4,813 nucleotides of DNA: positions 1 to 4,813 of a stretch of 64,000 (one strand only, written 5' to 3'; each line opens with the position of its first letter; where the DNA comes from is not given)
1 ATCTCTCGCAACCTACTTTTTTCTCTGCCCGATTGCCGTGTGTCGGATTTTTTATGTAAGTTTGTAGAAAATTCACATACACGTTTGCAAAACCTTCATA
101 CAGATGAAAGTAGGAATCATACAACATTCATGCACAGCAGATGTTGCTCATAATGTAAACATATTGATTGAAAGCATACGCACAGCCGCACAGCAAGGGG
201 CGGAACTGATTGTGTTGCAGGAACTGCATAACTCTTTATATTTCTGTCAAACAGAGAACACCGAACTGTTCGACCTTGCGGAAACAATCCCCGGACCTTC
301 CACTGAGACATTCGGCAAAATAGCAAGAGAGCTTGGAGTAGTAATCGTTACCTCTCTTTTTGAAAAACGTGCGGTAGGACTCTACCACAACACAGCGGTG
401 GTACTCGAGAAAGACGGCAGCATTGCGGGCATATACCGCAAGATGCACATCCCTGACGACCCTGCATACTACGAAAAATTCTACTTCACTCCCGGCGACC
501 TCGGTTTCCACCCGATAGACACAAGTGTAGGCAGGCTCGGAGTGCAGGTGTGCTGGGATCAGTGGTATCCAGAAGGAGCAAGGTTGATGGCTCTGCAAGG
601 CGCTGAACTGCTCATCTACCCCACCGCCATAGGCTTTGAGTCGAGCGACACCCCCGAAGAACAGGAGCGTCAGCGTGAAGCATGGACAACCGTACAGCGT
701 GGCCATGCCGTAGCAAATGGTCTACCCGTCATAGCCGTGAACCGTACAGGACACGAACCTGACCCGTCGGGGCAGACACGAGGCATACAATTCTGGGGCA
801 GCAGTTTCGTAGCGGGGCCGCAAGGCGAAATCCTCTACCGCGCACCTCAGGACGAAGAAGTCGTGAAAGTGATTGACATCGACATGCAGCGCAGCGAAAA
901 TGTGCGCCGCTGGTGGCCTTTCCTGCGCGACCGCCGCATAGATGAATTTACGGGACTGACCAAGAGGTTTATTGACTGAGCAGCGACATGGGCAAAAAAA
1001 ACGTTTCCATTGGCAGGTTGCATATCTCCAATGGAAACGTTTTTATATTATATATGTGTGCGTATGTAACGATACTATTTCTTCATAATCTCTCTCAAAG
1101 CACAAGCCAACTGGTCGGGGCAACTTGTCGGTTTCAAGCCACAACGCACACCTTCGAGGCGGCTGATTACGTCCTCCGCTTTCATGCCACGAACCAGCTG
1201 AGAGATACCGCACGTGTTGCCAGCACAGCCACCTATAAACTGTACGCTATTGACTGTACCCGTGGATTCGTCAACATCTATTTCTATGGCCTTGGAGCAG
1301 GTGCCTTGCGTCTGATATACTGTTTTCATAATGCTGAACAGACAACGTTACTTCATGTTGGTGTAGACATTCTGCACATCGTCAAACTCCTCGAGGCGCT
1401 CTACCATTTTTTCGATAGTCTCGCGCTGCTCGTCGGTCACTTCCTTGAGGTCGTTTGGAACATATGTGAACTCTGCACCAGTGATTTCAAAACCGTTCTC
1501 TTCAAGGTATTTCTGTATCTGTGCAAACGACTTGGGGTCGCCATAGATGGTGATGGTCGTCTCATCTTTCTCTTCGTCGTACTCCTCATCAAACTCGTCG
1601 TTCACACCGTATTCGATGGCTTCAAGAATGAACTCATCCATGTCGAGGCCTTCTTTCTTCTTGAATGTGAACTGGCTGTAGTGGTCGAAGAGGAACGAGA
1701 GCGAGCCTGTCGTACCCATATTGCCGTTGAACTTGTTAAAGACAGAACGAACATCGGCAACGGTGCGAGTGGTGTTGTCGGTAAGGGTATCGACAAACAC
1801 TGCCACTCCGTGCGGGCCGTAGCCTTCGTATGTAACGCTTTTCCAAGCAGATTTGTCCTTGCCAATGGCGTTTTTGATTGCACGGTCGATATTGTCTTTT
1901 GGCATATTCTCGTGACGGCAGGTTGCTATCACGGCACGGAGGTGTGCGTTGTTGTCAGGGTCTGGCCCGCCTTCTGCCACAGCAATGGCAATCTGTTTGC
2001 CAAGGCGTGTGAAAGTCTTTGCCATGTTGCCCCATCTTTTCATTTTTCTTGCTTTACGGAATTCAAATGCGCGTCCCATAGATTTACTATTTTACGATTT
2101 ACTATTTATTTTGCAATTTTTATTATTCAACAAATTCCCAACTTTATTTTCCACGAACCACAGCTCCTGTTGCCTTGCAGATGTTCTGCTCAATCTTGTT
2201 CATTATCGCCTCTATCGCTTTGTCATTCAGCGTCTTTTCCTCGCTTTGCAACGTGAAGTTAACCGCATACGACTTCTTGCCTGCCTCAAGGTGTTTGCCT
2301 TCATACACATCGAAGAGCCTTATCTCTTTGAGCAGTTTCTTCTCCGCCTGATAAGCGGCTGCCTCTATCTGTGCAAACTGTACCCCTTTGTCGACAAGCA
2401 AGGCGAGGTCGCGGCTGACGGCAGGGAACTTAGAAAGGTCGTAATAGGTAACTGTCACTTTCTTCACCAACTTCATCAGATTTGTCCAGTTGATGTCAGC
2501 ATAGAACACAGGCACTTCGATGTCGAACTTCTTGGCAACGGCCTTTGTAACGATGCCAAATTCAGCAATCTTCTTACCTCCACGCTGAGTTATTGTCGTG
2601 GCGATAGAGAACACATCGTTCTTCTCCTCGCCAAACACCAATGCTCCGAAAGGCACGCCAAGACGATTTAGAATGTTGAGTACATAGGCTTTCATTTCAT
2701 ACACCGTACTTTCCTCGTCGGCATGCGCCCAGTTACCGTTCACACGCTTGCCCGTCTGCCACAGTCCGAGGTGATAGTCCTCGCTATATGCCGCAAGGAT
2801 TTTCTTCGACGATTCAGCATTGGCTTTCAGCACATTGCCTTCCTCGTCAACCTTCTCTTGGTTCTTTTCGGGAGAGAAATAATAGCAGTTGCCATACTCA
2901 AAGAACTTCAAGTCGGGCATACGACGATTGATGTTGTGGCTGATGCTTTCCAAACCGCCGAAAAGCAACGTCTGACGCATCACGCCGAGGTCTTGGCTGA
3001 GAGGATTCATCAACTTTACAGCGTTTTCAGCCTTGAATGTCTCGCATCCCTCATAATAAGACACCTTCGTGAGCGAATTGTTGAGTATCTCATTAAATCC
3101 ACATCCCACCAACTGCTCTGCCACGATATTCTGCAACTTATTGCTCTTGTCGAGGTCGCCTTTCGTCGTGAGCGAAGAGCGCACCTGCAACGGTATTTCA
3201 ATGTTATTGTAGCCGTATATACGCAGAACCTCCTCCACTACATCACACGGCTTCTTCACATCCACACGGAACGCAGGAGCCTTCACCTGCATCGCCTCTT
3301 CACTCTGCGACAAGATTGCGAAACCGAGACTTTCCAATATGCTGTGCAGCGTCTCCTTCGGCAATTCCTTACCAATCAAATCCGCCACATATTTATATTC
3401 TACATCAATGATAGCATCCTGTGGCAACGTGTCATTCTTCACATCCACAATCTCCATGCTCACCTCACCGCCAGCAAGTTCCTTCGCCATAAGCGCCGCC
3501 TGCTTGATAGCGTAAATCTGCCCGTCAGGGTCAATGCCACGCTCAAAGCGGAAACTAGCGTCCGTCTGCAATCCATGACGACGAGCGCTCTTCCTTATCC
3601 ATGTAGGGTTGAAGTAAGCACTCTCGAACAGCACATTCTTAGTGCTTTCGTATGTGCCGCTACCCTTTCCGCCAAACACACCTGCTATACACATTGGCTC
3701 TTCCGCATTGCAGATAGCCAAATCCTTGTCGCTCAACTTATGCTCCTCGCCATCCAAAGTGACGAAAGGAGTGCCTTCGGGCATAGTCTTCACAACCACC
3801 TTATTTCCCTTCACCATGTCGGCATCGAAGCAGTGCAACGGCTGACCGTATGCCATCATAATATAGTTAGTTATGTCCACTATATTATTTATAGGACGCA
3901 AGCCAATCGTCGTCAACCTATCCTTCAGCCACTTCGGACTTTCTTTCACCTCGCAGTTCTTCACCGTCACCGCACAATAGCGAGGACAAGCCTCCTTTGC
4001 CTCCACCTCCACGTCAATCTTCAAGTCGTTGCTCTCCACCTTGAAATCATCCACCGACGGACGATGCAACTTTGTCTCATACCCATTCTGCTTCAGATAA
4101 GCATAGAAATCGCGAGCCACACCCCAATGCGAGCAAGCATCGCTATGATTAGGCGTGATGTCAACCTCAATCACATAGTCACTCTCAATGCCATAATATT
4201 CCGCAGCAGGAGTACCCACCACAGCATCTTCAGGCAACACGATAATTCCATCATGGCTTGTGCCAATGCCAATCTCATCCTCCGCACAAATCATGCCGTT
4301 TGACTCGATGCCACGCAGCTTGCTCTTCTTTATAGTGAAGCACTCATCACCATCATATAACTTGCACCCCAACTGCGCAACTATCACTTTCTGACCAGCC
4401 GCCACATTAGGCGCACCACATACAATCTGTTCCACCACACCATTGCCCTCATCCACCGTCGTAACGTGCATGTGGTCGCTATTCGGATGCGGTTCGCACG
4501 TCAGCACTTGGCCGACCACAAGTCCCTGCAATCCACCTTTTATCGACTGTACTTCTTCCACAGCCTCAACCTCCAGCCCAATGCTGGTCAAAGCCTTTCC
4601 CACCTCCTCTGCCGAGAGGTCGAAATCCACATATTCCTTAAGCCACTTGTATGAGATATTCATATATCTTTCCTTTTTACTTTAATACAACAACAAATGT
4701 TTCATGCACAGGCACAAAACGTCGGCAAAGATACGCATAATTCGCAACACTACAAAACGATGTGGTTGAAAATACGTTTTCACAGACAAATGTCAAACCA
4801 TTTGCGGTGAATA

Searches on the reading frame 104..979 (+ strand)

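Call 33: search_protein_families(library=pfam, proteins=[window:104-979:+])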
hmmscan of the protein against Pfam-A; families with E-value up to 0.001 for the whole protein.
window:104-979:+ (291 aa): 1 family
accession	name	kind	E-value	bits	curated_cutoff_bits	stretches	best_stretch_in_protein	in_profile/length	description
PF00795.27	CN_hydrolase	-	1.4e-63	215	23.2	1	2-269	1-256/256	Carbon-nitrogen hydrolase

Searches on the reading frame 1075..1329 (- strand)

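Call 33: search_protein_families(library=pfam, proteins=[window:1075-1329:-])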
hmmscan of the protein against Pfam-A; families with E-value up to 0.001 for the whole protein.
window:1075-1329:- (84 aa): 1 family
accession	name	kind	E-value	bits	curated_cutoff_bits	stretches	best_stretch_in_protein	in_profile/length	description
PF12637.14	TSCPD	-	2.3e-27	95.5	22.8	1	4-81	2-87/88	TSCPD domain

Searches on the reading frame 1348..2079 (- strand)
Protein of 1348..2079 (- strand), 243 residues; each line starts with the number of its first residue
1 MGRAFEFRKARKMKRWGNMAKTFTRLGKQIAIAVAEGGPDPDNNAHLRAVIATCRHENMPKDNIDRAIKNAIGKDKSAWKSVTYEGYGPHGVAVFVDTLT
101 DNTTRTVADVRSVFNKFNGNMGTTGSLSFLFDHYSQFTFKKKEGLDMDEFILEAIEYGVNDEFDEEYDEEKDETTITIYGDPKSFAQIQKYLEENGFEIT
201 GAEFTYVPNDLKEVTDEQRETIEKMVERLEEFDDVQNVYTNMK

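Call 33: search_protein_families(library=pfam, proteins=[window:1348-2079:-])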
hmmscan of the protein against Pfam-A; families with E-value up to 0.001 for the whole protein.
window:1348-2079:- (243 aa): 2 families
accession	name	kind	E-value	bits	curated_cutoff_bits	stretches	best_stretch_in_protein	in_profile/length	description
PF01709.26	Transcrip_reg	-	5.7e-54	182.6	27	1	80-242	2-160/160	TACO1/YebC second and third domain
PF20772.2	TACO1_YebC_N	-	9e-25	87.4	36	1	4-73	2-72/73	TACO1/YebC protein N-terminal domain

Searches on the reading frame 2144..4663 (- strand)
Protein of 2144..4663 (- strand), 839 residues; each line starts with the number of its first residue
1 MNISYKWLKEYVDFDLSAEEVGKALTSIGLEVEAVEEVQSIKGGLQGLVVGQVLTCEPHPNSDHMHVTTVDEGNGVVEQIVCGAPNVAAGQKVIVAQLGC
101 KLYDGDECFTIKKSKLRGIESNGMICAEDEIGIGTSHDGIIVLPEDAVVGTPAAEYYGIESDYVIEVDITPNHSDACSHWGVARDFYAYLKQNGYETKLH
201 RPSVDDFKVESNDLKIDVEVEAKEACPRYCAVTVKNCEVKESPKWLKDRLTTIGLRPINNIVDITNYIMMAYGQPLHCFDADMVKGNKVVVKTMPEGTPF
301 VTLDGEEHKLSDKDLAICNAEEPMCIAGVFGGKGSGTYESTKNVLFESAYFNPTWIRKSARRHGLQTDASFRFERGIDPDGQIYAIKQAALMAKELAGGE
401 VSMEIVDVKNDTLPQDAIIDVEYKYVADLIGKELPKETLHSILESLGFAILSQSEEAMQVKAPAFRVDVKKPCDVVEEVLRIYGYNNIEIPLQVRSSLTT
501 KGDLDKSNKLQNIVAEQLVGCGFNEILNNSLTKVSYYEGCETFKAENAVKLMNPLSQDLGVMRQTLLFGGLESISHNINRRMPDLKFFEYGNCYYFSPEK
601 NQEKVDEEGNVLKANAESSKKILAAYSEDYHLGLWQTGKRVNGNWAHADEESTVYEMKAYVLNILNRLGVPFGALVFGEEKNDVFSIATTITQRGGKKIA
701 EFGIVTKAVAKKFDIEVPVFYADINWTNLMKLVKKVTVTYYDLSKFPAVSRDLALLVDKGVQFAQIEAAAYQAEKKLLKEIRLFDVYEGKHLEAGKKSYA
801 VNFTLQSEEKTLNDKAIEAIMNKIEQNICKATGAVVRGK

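Call 33: search_protein_families(library=pfam, proteins=[window:2144-4663:-])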
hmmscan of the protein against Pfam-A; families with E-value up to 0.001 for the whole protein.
window:2144-4663:- (839 aa): 5 families
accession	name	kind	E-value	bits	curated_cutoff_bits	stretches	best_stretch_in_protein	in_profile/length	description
PF03483.22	B3_4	-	6.2e-64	215.2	29.3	1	225-398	1-174/174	B3/4 domain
PF17759.6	tRNA_synthFbeta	-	4.6e-43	147.6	22.4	1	490-726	1-214/214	Phenylalanyl tRNA synthetase beta chain CLM domain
PF03147.19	FDX-ACB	-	2.2e-29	102.2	31.1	1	744-837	1-94/94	Ferredoxin-fold anticodon binding domain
PF03484.21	B5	-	1.5e-25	89.6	28.6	1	419-485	1-67/67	tRNA synthetase B5 domain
PF01588.26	tRNA_bind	-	4.9e-21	75.1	27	1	48-151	1-95/96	Putative tRNA binding domain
